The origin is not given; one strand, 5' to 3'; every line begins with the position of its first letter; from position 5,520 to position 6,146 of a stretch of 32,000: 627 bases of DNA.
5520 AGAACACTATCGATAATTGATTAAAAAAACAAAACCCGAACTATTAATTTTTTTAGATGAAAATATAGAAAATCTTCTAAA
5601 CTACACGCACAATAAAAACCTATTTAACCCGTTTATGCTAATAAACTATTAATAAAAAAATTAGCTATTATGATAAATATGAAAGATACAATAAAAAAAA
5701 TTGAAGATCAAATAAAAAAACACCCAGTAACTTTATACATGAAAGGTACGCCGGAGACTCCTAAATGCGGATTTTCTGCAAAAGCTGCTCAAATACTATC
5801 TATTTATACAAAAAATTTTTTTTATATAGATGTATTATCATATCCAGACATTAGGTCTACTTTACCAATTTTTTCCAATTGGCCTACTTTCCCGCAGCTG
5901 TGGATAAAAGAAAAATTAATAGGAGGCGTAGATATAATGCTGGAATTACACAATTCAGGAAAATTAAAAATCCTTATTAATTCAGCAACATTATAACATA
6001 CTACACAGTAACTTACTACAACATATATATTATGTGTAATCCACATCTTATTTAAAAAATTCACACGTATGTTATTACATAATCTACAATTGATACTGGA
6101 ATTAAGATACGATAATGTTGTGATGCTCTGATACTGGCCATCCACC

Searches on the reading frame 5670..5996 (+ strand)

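Call 81: search_protein_families(library=pfam, proteins=[window:5670-5996:+], max_evalue=0.00001)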
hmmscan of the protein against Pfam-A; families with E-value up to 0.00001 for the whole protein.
window:5670-5996:+ (108 aa): 1 family
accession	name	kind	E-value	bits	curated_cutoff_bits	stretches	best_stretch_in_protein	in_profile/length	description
PF00462.30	Glutaredoxin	-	2.1e-15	57.1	22.9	1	20-84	1-60/60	Glutaredoxin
